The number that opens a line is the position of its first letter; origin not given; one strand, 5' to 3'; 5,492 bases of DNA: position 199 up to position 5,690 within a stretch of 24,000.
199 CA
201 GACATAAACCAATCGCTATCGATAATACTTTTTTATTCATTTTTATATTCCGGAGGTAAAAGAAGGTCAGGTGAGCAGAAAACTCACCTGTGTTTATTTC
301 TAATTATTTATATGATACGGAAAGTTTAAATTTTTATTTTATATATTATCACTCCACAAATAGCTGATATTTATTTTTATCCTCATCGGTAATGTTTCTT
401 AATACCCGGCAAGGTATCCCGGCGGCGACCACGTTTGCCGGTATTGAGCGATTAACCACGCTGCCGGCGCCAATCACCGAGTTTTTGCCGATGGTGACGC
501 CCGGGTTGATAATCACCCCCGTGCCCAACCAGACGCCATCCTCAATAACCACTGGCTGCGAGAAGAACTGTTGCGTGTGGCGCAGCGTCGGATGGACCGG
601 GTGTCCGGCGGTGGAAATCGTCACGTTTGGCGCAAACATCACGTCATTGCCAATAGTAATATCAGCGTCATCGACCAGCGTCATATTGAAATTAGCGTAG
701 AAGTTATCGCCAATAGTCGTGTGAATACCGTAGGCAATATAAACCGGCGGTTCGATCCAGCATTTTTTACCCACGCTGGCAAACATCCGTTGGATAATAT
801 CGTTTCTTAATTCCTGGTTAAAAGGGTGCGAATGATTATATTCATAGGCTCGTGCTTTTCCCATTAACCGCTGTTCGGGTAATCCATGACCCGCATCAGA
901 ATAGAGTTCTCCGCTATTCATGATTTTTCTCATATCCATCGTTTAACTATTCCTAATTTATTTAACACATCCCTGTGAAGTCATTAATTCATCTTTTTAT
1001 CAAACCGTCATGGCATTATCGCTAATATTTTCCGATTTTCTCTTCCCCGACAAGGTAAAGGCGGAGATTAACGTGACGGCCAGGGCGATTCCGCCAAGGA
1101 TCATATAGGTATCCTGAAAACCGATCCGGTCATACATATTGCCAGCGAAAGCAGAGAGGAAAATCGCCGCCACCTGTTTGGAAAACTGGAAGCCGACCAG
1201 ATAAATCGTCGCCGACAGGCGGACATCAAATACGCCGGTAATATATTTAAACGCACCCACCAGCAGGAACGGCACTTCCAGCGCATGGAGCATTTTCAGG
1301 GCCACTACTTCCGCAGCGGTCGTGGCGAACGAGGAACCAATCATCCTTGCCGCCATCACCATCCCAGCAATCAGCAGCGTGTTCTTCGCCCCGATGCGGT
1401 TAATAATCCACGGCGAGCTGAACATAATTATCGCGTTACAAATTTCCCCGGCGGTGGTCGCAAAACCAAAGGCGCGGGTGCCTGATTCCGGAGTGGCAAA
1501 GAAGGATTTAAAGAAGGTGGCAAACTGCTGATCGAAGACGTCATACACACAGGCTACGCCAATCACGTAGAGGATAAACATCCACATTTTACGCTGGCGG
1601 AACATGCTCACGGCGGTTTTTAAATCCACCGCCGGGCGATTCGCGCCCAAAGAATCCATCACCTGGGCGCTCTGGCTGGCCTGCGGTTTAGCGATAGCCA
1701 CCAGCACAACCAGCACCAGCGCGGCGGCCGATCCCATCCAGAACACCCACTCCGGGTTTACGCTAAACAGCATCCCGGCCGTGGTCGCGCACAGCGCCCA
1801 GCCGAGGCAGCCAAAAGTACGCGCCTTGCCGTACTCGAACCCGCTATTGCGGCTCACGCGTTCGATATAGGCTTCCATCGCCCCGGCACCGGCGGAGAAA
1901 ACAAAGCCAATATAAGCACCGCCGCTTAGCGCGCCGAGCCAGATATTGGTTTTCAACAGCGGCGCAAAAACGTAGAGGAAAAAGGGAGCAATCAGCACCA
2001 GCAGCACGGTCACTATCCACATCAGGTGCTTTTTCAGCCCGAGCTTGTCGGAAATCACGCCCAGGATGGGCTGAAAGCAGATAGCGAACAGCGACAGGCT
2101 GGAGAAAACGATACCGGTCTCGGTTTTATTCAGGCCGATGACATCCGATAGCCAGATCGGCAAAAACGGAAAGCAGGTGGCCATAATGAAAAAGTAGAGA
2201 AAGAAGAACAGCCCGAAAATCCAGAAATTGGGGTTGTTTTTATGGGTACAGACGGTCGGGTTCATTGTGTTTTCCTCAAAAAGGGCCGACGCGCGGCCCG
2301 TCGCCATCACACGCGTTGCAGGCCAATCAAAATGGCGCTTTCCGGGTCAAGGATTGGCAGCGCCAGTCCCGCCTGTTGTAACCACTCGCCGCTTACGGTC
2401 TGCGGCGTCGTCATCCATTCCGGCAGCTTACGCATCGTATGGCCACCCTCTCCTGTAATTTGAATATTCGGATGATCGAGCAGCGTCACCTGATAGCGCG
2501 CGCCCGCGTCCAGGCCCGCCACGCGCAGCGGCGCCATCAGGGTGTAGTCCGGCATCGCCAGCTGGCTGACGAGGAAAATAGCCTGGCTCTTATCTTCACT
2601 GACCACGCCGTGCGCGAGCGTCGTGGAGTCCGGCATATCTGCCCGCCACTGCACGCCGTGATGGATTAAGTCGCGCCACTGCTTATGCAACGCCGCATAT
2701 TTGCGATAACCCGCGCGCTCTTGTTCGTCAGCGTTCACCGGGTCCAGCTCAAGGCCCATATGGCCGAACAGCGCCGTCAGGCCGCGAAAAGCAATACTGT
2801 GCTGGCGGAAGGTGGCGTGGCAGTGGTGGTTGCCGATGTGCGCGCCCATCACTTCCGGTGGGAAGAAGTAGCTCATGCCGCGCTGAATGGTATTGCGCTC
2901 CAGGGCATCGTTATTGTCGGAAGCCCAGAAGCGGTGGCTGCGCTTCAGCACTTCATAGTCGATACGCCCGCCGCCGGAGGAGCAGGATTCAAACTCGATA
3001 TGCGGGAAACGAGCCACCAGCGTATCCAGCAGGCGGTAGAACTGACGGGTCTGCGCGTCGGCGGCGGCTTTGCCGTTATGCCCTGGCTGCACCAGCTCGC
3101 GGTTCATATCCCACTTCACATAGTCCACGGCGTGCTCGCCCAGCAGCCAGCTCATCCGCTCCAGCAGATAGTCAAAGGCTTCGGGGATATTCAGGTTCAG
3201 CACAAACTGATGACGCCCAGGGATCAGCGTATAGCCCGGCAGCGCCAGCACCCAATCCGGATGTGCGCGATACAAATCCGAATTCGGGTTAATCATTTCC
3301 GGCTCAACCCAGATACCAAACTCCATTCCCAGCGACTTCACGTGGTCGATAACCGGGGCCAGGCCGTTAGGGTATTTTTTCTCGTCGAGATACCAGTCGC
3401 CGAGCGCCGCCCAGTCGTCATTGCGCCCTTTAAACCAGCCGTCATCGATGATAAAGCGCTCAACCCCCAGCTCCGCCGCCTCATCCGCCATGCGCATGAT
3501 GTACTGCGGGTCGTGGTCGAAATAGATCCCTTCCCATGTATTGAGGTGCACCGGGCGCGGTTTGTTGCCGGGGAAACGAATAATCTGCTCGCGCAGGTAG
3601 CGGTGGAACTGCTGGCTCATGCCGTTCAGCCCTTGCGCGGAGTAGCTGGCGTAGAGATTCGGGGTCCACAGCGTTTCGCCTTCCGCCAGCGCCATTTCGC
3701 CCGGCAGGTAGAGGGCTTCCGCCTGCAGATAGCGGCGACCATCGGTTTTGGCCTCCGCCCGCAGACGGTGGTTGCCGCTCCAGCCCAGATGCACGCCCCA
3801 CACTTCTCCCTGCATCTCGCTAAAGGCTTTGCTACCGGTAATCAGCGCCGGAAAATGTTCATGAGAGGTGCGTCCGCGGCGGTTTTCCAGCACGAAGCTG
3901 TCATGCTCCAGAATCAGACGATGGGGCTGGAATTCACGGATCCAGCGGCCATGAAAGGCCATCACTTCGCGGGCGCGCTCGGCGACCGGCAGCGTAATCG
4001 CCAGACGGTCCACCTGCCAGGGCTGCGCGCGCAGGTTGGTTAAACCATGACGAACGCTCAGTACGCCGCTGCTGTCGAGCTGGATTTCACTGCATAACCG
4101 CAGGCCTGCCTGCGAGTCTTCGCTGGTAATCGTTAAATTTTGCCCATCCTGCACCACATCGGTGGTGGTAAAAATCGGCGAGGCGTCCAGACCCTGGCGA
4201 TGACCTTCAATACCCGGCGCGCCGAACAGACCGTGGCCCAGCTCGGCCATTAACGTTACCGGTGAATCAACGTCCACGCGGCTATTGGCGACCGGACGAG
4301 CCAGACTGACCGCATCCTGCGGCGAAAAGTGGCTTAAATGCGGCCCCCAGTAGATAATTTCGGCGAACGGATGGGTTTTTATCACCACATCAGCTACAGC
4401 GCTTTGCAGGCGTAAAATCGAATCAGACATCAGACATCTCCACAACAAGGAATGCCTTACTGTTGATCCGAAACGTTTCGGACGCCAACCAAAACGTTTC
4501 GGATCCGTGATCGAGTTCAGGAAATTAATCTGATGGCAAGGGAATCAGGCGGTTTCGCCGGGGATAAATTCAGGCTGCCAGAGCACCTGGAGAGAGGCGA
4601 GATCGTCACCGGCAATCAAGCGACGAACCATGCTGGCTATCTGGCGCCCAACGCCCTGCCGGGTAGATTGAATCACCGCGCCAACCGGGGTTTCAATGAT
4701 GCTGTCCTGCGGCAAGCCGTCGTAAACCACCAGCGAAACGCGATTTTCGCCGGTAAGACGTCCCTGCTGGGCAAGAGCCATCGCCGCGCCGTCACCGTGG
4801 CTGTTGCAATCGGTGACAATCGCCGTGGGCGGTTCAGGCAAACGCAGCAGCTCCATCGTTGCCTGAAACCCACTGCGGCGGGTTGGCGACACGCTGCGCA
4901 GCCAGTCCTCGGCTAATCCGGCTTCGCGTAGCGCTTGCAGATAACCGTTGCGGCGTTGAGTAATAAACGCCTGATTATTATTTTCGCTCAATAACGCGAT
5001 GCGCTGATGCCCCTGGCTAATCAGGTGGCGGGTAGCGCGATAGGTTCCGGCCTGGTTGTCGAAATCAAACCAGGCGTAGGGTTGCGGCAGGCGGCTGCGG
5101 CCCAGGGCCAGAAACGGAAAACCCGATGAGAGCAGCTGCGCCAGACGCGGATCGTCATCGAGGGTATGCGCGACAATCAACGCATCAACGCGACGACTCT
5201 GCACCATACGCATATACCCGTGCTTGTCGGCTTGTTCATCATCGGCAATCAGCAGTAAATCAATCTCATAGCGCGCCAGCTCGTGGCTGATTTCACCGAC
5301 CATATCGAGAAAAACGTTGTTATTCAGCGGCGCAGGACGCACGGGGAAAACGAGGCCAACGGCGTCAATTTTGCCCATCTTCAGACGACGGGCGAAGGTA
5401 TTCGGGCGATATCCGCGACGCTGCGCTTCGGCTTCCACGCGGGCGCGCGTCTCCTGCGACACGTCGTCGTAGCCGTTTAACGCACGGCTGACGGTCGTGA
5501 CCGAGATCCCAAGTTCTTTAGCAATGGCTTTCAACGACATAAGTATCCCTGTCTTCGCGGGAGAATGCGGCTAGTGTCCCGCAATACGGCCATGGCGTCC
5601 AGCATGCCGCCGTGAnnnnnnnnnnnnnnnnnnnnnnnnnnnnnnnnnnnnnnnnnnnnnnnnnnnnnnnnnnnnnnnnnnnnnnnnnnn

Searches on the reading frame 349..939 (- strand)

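Call 88: search_protein_families(library=pfam, proteins=[window:349-939:-], max_evalue=0.00001)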
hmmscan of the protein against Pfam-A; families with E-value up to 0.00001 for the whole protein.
window:349-939:- (196 aa): 3 families
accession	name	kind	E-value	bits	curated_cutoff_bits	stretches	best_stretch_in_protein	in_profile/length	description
PF00132.30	Hexapep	-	8.3e-15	54.2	27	1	130-164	2-36/36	Bacterial transferase hexapeptide (six repeats)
PF14602.12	Hexapep_2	-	2.9e-07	30.5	27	1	129-163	1-33/34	Hexapeptide repeat of succinyl-transferase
PF12464.13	Mac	-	3.2e-07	30.9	22.1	1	7-57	2-53/53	Maltose acetyltransferase hexapeptide capping motif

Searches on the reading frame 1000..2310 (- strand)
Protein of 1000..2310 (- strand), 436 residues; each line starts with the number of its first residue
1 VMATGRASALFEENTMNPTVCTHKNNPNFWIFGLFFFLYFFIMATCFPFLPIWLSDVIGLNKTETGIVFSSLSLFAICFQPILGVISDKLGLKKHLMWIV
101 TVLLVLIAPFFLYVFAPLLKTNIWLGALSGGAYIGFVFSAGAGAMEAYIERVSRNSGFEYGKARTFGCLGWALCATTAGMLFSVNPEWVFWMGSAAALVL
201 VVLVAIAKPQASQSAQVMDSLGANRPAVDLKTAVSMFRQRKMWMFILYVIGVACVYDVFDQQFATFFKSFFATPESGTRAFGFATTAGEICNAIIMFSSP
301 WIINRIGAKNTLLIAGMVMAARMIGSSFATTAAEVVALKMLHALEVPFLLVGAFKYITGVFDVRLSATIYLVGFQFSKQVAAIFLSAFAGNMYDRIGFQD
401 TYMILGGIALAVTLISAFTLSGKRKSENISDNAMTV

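Call 88: search_protein_families(library=pfam, proteins=[window:1000-2310:-], max_evalue=0.00001)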
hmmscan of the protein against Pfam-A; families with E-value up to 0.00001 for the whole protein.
window:1000-2310:- (436 aa): 4 families
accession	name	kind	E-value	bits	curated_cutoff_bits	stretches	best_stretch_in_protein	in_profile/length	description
PF01306.25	LacY_symp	-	5.3e-196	651.7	24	1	24-425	4-405/413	LacY proton/sugar symporter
PF12832.13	MFS_1_like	-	3.3e-23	82.8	25.2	1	30-403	2-372/373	MFS_1 like family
PF07690.21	MFS_1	-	5.6e-22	78.6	33.4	1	34-332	3-291/347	Major Facilitator Superfamily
PF13347.12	MFS_2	-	4.6e-07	29.2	27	1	39-336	9-316/427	MFS/sugar transport protein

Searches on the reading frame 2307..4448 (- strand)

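Call 88: search_protein_families(library=pfam, proteins=[window:2307-4448:-], max_evalue=0.00001)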
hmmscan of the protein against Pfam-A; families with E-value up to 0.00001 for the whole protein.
window:2307-4448:- (713 aa): 3 families
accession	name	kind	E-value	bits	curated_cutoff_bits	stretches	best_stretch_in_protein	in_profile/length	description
PF02065.24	Melibiase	-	8e-117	390.5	27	1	262-598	4-347/347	Melibiase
PF16875.11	Glyco_hydro_36N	-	1.6e-42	146.2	27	1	30-247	4-246/253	Glycosyl hydrolase family 36 N-terminal domain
PF16874.11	Glyco_hydro_36C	-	4.6e-10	40.2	27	1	612-699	3-66/77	Glycosyl hydrolase family 36 C-terminal domain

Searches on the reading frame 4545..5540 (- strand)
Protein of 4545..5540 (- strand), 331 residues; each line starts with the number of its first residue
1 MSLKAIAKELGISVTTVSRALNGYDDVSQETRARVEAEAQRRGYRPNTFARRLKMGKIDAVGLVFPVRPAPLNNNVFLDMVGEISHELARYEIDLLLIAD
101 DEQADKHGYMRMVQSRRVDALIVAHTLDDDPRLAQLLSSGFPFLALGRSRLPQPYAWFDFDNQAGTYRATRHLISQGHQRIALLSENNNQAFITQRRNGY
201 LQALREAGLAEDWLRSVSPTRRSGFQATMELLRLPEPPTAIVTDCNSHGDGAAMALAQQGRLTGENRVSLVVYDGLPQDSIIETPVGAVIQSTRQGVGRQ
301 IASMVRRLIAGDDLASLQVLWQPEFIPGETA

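Call 88: search_protein_families(library=pfam, proteins=[window:4545-5540:-], max_evalue=0.00001)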
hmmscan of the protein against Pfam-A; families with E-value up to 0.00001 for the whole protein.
window:4545-5540:- (331 aa): 3 families
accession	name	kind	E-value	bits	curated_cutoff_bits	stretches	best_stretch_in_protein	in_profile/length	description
PF00532.27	Peripla_BP_1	-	1.5e-55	189.1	22.2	1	60-309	3-261/281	Periplasmic binding proteins and sugar binding domain of LacI family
PF13377.12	Peripla_BP_3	-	1.2e-15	58.4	26.5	1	171-330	2-166/167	Periplasmic binding protein-like domain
PF00356.27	LacI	-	2.2e-12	47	27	1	3-47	2-46/46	Bacterial regulatory proteins, lacI family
